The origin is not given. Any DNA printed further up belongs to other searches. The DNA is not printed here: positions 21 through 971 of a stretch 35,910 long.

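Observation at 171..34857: Eighteen radical SAM domains in one ~35 kb locus: a dense, apparently uncharacterised rSAM/cobalamin modification system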

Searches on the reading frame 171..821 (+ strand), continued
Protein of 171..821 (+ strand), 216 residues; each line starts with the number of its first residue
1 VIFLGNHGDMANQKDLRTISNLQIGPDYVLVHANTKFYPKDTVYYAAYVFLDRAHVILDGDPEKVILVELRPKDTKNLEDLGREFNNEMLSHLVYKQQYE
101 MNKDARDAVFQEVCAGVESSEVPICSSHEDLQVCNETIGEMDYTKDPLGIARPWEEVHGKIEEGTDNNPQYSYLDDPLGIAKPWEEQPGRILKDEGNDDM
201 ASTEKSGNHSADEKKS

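Call 38: search_protein_families(library=ncbifam, proteins=[L007:10809-12227:+, L008:10755-12317:+, L007:10518-10733:+], max_evalue=1e-10)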
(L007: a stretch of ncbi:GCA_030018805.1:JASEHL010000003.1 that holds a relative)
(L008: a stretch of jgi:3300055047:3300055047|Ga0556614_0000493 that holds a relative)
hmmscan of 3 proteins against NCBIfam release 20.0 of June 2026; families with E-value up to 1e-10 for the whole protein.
L007:10809-12227:+ (472 aa): 31 families (the best 25 are shown)
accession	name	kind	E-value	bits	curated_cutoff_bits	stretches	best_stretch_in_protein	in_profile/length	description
TIGR03978.1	rSAM_paired_1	equivalog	1.1e-148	495.9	370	1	7-466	3-466/466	His-Xaa-Ser system radical SAM maturase HxsB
NF047865.1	rSAM_PapB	equivalog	3.1e-38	131.8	340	1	88-428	7-327/330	PapB family radical SAM/SPASM ranthipeptide maturase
TIGR04064.1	rSAM_nif11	equivalog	4.2e-36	124.6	518.7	1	6-218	3-213/459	nif11-like peptide radical SAM maturase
TIGR03974.1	rSAM_six_Cys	equivalog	1.4e-31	109.9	425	1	36-429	53-428/451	thioether cross-link-forming SCIFF peptide maturase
NF040492.1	not_ScfB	exception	3e-31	108.8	855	1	37-428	53-426/450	ScfB-related radical SAM/SPASM orphan maturase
TIGR03906.1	quino_hemo_SAM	equivalog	2.5e-30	105.5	453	1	87-427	97-424/467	quinohemoprotein amine dehydrogenase maturation protein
TIGR04068.1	rSAM_ocin_clost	equivalog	1.1e-27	97.1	500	1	34-419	35-422/462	Cys-rich peptide radical SAM maturase CcpM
TIGR03942.1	sulfatase_rSAM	equivalog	9.5e-26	90.7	349.45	1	90-452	7-357/363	anaerobic sulfatase maturase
TIGR04163.1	rSAM_cobopep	equivalog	5.9e-24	84.6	375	1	69-454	49-421/428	peptide-modifying radical SAM enzyme CbpB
NF035951.1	rSAM_RumMC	equivalog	6e-21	74.7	720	1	21-231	48-262/510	RumMC family radical SAM sactipeptide maturase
TIGR04083.1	rSAM_pep_methan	hypoth_equivalog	1.4e-19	70.3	300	1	87-455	3-346/376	TIGR04083 family peptide-modifying radical SAM enzyme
TIGR04280.1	geopep_mat_rSAM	hypoth_equivalog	2.3e-19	69.7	400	1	46-217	47-218/428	geopeptide radical SAM maturase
NF010321.0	PRK13758.1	equivalog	2.9e-19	69.4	441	1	85-452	6-362/370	anaerobic sulfatase-maturase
NF038107.1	rSAM_NF038107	equivalog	3.5e-19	68.9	600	1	21-217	21-221/444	Cys-every-fifth radical SAM/SPASM peptide maturase CefB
NF033640.1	N_Twi_rSAM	subfamily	2.6e-17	63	170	1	41-307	74-338/398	twitch domain-containing radical SAM protein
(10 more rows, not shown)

L008:10755-12317:+ (520 aa): 20 families
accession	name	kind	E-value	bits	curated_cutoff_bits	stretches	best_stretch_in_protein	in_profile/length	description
TIGR03978.1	rSAM_paired_1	equivalog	6e-151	503.3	370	1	44-510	2-466/466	His-Xaa-Ser system radical SAM maturase HxsB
TIGR04064.1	rSAM_nif11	equivalog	2.2e-30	105.8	518.7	1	124-265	81-224/459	nif11-like peptide radical SAM maturase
NF047865.1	rSAM_PapB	equivalog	4.2e-30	105.1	340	1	125-460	7-315/330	PapB family radical SAM/SPASM ranthipeptide maturase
TIGR03906.1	quino_hemo_SAM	equivalog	7.7e-29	100.6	453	1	125-269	96-245/467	quinohemoprotein amine dehydrogenase maturation protein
NF040492.1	not_ScfB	exception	2.3e-26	92.7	855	1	127-465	101-422/450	ScfB-related radical SAM/SPASM orphan maturase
TIGR04068.1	rSAM_ocin_clost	equivalog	2.3e-26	92.7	500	1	127-271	90-238/462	Cys-rich peptide radical SAM maturase CcpM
TIGR03974.1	rSAM_six_Cys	equivalog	4.9e-26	91.6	425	1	127-474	103-430/451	thioether cross-link-forming SCIFF peptide maturase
NF035951.1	rSAM_RumMC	equivalog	1.1e-19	70.5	720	1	127-254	118-247/510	RumMC family radical SAM sactipeptide maturase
TIGR03942.1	sulfatase_rSAM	equivalog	1.8e-19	70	349.45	1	128-497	8-359/363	anaerobic sulfatase maturase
NF038107.1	rSAM_NF038107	equivalog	3.4e-16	59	600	1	91-268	56-236/444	Cys-every-fifth radical SAM/SPASM peptide maturase CefB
NF038170.1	lachnocin_rSAM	equivalog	3.5e-16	59.1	550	1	125-262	80-220/440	lachnocin radical SAM maturase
TIGR04083.1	rSAM_pep_methan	hypoth_equivalog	3.9e-16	58.9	300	1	128-497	7-345/376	TIGR04083 family peptide-modifying radical SAM enzyme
NF010321.0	PRK13758.1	equivalog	6.9e-15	55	441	1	130-496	14-363/370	anaerobic sulfatase-maturase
NF041718.1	rSAM_phane_AMC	equivalog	1.3e-14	54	425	1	128-485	13-350/362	cyclophane-forming radical SAM peptide maturase AmcB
NF041298.1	rSAM_mat_DynA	equivalog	3.2e-14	52.7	450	1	128-496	8-354/356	dynobactin maturation radical SAM/SPASM protein DynA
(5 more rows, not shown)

L007:10518-10733:+ (71 aa): 1 family
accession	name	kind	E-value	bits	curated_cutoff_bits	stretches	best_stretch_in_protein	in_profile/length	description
NF038315.1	HxsD_rel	equivalog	1.5e-19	69.9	41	1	8-70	1-62/62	HxsD-like protein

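Call 52: predict_structure(alignment_id=A1)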
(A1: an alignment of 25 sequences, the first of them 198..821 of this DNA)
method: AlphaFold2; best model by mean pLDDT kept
length: 207 residues; sequences in the alignment: 25
mean_pLDDT: 72.2   pTM: 0.48
mean pLDDT of the five models: 72.2, 72.2, 71.8, 70.4, 69.0
residues with pLDDT >= 90: 89; 70-90: 13; 50-70: 53; < 50: 52
segments of 3 or more residues with pLDDT < 50: 1-3, 116-118, 121-133, 149-159, 161-163, 181-194, 198-200
pLDDT, mean of each block of 10 residues (from residue 1): 65 94 96 97 96 96 93 96 96 94 81 53 46 52 57 45 50 55 45 50 56
secondary structure, 60 per line:
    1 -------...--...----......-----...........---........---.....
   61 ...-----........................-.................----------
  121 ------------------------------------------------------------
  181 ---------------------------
elements in order: E8-10 E13-15 E20-25 H31-41 E45-52 E56-63 H69-92 H94-110

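Call 55: fold_search(model_id=the predicted structure, library=pdb)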
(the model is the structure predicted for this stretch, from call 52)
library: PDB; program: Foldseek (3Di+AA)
matches with E <= 10: 977; with E <= 0.001: 0
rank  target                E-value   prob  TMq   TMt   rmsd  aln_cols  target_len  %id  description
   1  5x50_K                1.3e-02  0.99  0.29  0.46   5.1       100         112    8  RNA Polymerase II from Komagataella Pastoris (Type-2 crystal) (released 2017-05-17)
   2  5x51_K                1.6e-02  0.99  0.31  0.49   4.8       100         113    8  RNA Polymerase II from Komagataella Pastoris (Type-3 crystal) (released 2017-05-17)
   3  5x4z_K                1.6e-02  0.99  0.31  0.49   4.8       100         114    8  RNA Polymerase II from Komagataella Pastoris (Type-1 crystal) (released 2017-05-17)
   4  8tvy_K                2.4e-02  0.99  0.30  0.45   4.9       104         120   12  Cryo-EM structure of CPD lesion containing RNA Polymerase II elongation complex with Rad26 and Elf1 (closed state) (released 2024-01-24)
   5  1i50_K                3.5e-02  0.96  0.29  0.46   6.7       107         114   12  RNA POLYMERASE II CRYSTAL FORM II AT 2.8 A RESOLUTION (released 2001-04-23)
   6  8s54_K                3.5e-02  0.96  0.29  0.45   7.6       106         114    9  RNA polymerase II early elongation complex bound to TFIIE and TFIIF - state b (composite structure) (released 2024-04-17)
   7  2ebb                  3.7e-02  1.00  0.28  0.53   3.4        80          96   16  Crystal structure of pterin-4-alpha-carbinolamine dehydratase (pterin carbinolamine dehydratase) from Geobacillus kausto (released 2008-02-12)
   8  8tug_K                4.2e-02  0.99  0.31  0.52   4.9       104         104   10  Cryo-EM structure of CPD-stalled Pol II in complex with Rad26 (engaged state) (released 2024-01-24)
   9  2b63_K                4.8e-02  0.89  0.27  0.42   7.2       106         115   10  Complete RNA Polymerase II-RNA inhibitor complex (released 2005-12-06)
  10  6drd_K                5.1e-02  0.89  0.28  0.45   8.1       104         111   10  RNA Pol II(G) (released 2018-10-17)
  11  8qep_K                5.4e-02  0.93  0.30  0.46   8.0       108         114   12  RNA polymerase II bound to Alu RNA right arm (released 2025-01-22)
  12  3i4m_K                6.1e-02  0.90  0.28  0.44   5.3        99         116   11  8-oxoguanine containing RNA polymerase II elongation complex D (released 2009-09-08)
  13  2r92_K                6.5e-02  0.89  0.27  0.43   5.4        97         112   11  Elongation complex of RNA polymerase II with artificial RdRP scaffold (released 2007-11-27)
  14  3cqz_K                6.9e-02  0.91  0.28  0.44   4.8        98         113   11  Crystal structure of 10 subunit RNA polymerase II in complex with the inhibitor alpha-amanitin (released 2008-07-22)
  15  9mu9_K                6.9e-02  0.90  0.29  0.46   8.1       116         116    9  Structure of a native Drosophila melanogaster Nucleosome Elongation Complex (Pol II EC-nucleosome). Composite map (released 2025-02-19)
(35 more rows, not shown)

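Call 70: search_protein_families(library=padloc, proteins=[window:198-821:+], max_evalue=0.001)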
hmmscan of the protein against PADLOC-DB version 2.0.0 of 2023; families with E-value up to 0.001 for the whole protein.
window:198-821:+ (207 aa): 0 families

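Call 85: find_related_loci(query=A1, collection=viral_contigs, flank=10000)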
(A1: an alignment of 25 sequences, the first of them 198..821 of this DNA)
Query A1 (207 aa) in viral_contigs; peptide patterns used: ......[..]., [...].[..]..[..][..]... (x = any residue, [..] = any of these).
23 stretches matched a pattern, but none encodes a relative of the query by tblastn (E <= 1e-3).

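Call 88: search_dna_similar(query=L008:10755-12317:+, collection=plasmids, mode=protein, max_rows=8)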
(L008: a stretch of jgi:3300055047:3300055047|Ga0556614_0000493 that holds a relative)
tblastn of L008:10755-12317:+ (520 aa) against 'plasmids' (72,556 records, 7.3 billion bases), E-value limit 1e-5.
Records with a match: 498; places in all: 503; records where one place covers at least 80% of the query: 356.
Best place of each record, by identity: <60% 498.
By first word of the organism name: Klebsiella 318; Rhizobium 32; Bacillus 27; Agrobacterium 26; Leisingera 14; Paracoccus 10; Sinorhizobium 8; Mesorhizobium 5; Clostridium 5; Novosphingobium 4; and 34 more.
By predicted mobility (MOB-suite, as given by PLSDB): conjugative 348; non-mobilizable 140; mobilizable 10.
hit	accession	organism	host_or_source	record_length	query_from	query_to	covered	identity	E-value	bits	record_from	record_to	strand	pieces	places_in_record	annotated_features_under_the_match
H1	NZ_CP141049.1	Microvirga lotononidis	-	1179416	33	509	92%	36.0%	1e-91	313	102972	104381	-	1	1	none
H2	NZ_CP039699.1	Novosphingobium sp. EMRT-2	cell,freshwater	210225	54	500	86%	37.9%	1e-87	301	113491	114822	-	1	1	hxsB: His-Xaa-Ser system radical SAM maturase HxsB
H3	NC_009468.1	Acidiphilium cryptum JF-5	-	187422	44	511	90%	36.2%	4e-81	283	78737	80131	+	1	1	hxsB: His-Xaa-Ser system radical SAM maturase HxsB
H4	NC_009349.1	Aeromonas salmonicida subsp. salmonicida A449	-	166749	18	511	95%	34.1%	7e-86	297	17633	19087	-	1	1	hxsB: His-Xaa-Ser system radical SAM maturase HxsB | hxsD: His-Xaa-Ser system protein HxsD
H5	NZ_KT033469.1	Aeromonas salmonicida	-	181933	18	511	95%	34.1%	7e-86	297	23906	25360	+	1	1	hxsB: His-Xaa-Ser system radical SAM maturase HxsB | hxsD: His-Xaa-Ser system protein HxsD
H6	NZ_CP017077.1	Novosphingobium resinovorum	single cell,soil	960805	28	500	91%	35.6%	2e-81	283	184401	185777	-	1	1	hxsB: His-Xaa-Ser system radical SAM maturase HxsB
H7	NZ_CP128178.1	Sphingobium baderi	mixed culture,activated sludge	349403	50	509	88%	36.4%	4e-84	291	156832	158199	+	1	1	hxsB: His-Xaa-Ser system radical SAM maturase HxsB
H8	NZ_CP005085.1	Sphingobium sp. TKS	-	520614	50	509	88%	36.2%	1e-83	290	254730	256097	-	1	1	hxsB: His-Xaa-Ser system radical SAM maturase HxsB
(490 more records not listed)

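Call 89: get_annotated_region(hit=H4, flank=4000)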
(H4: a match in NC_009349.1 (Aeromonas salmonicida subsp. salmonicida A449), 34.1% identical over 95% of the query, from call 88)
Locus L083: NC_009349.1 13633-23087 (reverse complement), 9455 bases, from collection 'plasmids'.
description: Aeromonas salmonicida subsp. salmonicida A449 plasmid 4, complete sequence
organism: Aeromonas salmonicida subsp. salmonicida A449 (NCBI taxid 382245)
taxonomy: Bacteria; Pseudomonadota; Gammaproteobacteria; Aeromonadales; Aeromonadaceae; Aeromonas; Aeromonas salmonicida; Aeromonas salmonicida subsp. salmonicida A449
host: -; source: -; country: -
typing (MOB-suite, as given by PLSDB): conjugative; replicon rep_cluster_71; relaxase MOBH,MOBH; mating-pair formation MPF_F
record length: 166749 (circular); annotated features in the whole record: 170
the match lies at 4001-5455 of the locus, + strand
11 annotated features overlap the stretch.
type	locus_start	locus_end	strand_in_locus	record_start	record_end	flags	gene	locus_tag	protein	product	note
CDS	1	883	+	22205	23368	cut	-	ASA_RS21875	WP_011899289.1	KorB domain-containing protein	-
CDS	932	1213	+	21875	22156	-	-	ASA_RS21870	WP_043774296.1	helix-turn-helix domain-containing protein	-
CDS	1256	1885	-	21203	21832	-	-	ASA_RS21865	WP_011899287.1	type I restriction endonuclease subunit M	-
CDS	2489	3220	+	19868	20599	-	-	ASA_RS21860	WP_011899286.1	hypothetical protein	-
CDS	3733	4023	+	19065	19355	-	hxsD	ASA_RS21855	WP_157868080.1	His-Xaa-Ser system protein HxsD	-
CDS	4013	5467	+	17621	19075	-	hxsB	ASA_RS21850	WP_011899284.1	His-Xaa-Ser system radical SAM maturase HxsB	-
CDS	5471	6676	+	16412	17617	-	hxsC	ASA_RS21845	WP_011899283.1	His-Xaa-Ser system radical SAM maturase HxsC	-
CDS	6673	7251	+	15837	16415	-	hxsA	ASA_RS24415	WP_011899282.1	His-Xaa-Ser repeat protein HxsA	-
CDS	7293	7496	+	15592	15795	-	-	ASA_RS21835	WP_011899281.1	DUF5334 family protein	-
CDS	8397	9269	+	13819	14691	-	-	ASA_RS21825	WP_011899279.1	TnsA endonuclease N-terminal domain-containing protein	-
CDS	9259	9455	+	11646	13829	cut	-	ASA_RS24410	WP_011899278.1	hypothetical protein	-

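Call 96: find_encoding_contigs(protein=P0125, flank=5000, max_places=2)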
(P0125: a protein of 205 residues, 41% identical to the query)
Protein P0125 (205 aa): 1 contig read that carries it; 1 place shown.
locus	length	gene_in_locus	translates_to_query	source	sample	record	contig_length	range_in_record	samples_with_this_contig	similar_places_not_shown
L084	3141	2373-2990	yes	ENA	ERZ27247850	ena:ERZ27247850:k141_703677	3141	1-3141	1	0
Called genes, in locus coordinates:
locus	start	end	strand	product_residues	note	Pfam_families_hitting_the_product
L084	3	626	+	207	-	?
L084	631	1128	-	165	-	-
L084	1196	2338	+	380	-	-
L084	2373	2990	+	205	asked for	PF27806:HxsD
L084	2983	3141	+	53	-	?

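Call 97: find_encoding_contigs(protein=P0127, flank=5000, max_places=2)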
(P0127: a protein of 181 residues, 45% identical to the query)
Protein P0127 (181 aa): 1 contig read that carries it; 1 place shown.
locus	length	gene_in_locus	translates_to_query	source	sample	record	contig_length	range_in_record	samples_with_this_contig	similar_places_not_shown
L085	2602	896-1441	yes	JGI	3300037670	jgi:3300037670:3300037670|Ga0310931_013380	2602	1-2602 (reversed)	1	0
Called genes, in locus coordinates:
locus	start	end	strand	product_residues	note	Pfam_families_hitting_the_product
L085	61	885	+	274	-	-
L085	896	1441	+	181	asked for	PF27806:HxsD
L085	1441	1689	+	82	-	-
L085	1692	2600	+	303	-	?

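Call 101: search_protein_families(library=pfam, proteins=[L006:8611-9885:-, L006:7923-8609:-, L006:4321-7923:-, L006:3180-4319:-, L006:1763-3178:-, L006:17860-19422:+, L006:15520-17835:+, L006:11643-14522:+], max_evalue=0.001)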
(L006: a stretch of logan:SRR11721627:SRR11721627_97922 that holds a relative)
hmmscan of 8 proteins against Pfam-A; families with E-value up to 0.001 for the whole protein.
L006:8611-9885:- (424 aa): 0 families

L006:7923-8609:- (228 aa): 0 families

L006:4321-7923:- (1200 aa): 1 family
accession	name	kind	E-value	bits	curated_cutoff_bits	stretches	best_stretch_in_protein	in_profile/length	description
PF02412.23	TSP_3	-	2.2e-07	30.9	25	1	500-527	9-36/36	Thrombospondin type 3 repeat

L006:3180-4319:- (379 aa): 0 families

L006:1763-3178:- (471 aa): 0 families

L006:17860-19422:+ (520 aa): 1 family
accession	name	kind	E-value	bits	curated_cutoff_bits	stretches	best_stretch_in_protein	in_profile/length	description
PF13231.12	PMT_2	-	0.00014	22.5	26.1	1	136-268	26-155/160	Dolichyl-phosphate-mannose-protein mannosyltransferase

L006:15520-17835:+ (771 aa): 2 families
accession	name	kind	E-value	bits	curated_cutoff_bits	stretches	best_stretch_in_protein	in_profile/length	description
PF04055.27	Radical_SAM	-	1.6e-36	126.4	29.5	2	2-124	31-157/166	Radical SAM superfamily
PF13353.11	Fer4_12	-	0.00039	21.2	22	0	6-62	43-100/137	4Fe-4S single cluster domain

L006:11643-14522:+ (959 aa): 3 families
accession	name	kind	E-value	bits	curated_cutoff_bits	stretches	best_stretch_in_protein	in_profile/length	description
PF04015.17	DUF362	-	2e-49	168.8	24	1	39-242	1-199/200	Domain of unknown function (DUF362)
PF04055.27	Radical_SAM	-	4.7e-16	59.8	29.5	1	371-523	5-165/166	Radical SAM superfamily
PF13237.11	Fer4_10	-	0.00063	20.1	25.5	1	305-344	6-52/53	4Fe-4S dicluster domain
